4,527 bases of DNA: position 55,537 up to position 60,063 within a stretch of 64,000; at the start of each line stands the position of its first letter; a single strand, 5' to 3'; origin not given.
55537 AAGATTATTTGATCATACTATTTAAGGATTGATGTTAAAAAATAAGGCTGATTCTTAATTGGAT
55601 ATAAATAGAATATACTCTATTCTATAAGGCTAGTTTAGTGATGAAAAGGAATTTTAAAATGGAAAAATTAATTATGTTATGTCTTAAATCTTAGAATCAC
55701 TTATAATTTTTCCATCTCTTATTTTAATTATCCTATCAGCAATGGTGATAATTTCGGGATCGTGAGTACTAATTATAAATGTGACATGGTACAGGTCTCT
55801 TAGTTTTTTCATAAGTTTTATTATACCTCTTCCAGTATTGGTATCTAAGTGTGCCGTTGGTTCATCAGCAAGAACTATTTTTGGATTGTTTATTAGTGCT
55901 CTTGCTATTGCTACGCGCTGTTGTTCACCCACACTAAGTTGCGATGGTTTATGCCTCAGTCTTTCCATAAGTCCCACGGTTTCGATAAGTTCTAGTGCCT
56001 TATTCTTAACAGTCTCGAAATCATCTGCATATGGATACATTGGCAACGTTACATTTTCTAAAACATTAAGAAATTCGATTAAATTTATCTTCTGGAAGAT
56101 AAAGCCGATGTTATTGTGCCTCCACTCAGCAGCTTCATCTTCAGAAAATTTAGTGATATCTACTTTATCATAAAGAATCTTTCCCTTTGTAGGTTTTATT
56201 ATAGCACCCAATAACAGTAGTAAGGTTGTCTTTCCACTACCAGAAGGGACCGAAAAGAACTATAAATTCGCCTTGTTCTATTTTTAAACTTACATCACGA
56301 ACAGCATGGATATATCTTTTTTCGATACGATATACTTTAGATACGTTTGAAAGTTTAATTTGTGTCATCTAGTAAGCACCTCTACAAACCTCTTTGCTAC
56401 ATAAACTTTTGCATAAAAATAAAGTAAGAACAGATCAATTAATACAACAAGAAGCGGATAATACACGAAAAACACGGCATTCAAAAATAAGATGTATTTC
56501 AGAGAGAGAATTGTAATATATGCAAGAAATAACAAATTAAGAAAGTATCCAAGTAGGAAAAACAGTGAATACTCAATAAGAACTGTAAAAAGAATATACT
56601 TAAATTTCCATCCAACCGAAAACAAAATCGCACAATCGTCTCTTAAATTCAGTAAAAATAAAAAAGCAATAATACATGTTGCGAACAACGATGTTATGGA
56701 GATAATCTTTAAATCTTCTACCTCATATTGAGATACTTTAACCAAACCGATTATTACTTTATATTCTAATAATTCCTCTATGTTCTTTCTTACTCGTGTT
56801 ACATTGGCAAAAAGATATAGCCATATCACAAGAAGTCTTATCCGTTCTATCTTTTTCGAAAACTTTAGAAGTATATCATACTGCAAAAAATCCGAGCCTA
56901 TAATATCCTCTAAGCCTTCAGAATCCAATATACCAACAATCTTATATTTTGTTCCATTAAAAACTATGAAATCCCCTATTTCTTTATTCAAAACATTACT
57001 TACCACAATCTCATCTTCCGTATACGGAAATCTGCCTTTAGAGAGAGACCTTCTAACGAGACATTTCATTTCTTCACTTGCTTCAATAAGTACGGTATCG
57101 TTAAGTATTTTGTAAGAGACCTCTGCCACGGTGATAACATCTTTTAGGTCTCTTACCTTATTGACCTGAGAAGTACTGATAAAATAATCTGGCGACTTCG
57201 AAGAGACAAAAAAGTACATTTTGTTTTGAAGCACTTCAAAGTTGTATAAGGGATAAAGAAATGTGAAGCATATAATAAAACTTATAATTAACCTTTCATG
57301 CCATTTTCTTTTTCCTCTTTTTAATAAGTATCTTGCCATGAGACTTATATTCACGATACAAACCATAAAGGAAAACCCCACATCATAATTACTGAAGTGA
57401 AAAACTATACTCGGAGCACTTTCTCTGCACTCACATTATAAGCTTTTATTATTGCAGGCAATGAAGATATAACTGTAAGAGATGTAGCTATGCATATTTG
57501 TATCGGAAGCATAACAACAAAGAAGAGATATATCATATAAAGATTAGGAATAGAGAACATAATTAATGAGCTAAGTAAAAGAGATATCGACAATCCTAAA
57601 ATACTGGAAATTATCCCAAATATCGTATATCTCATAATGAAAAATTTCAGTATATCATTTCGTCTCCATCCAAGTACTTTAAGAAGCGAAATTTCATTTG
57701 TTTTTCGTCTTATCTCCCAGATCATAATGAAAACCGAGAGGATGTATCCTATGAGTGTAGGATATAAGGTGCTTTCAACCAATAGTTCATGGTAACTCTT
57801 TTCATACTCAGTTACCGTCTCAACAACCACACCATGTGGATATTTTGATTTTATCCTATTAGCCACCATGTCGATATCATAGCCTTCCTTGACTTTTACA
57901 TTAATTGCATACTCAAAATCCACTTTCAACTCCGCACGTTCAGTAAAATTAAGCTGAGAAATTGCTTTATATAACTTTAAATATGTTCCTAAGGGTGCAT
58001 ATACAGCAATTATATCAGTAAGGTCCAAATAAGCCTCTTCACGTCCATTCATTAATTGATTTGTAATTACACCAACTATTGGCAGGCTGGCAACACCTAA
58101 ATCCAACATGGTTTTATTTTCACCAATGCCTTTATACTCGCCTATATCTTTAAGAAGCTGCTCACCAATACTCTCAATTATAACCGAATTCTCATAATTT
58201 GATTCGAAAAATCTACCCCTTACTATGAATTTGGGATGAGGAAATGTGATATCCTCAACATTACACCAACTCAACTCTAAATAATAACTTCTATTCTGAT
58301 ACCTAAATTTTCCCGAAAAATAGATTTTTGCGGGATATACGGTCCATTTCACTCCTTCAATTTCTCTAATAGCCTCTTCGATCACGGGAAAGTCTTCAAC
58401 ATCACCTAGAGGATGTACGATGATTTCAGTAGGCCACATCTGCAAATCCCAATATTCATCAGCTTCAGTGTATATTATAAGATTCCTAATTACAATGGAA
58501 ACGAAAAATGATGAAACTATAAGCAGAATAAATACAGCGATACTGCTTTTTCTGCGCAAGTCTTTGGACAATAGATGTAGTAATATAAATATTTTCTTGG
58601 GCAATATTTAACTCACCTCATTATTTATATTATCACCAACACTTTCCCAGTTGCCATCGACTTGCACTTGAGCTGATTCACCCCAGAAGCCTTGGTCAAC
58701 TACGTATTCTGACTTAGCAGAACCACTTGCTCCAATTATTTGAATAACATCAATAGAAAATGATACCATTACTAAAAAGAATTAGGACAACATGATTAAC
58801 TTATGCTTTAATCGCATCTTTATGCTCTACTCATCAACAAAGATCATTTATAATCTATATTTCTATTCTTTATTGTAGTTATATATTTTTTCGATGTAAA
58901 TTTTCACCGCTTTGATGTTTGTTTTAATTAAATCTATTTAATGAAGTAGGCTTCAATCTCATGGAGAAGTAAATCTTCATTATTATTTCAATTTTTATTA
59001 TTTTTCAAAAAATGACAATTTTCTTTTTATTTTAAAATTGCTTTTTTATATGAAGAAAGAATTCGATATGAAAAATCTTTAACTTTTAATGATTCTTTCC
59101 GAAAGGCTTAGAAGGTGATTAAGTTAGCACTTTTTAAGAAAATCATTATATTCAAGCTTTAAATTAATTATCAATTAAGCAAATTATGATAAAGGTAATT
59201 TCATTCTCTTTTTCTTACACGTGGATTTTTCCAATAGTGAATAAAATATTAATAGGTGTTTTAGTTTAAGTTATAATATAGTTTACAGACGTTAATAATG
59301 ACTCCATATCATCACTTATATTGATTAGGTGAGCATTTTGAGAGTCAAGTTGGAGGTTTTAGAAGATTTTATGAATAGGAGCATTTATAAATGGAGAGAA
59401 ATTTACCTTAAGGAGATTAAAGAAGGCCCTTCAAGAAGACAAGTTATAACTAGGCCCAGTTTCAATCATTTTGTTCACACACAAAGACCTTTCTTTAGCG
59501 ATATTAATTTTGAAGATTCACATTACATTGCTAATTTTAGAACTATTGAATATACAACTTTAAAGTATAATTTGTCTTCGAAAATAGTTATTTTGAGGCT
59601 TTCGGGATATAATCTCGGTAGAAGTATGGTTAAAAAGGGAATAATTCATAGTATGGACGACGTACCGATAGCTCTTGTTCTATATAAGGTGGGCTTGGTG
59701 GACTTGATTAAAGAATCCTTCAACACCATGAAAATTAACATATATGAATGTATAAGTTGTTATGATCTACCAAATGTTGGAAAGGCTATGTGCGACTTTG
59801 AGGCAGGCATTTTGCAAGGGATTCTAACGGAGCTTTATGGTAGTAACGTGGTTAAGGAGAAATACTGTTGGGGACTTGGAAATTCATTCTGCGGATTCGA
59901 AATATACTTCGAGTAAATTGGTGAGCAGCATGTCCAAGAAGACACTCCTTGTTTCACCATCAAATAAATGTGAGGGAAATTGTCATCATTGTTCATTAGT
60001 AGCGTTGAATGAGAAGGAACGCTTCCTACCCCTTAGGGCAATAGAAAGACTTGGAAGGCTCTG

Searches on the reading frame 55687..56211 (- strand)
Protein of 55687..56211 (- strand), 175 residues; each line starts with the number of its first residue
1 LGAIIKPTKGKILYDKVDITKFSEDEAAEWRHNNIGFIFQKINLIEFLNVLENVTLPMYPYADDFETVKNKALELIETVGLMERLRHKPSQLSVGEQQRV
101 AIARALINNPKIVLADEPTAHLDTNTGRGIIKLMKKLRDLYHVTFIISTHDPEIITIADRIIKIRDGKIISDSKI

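Call 78: search_protein_families(library=pfam, max_evalue=0.0001, proteins=[window:55687-56211:-])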
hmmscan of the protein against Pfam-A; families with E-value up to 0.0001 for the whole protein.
window:55687-56211:- (175 aa): 2 families
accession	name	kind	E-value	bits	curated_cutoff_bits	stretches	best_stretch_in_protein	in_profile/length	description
PF00005.33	ABC_tran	-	1.9e-21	77.5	25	1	5-120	35-137/137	ABC transporter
PF13304.12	AAA_21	-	6.2e-05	23.6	27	1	90-155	236-303/304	AAA domain, putative AbiEii toxin, Type IV TA system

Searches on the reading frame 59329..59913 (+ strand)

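Call 78: search_protein_families(library=pfam, max_evalue=0.0001, proteins=[window:59329-59913:+])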
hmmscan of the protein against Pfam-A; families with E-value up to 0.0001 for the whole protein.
window:59329-59913:+ (195 aa): 1 family
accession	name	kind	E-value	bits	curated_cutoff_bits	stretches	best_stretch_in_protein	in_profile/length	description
PF02830.23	V4R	-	1.1e-13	51.5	31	1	134-192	1-60/62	V4R domain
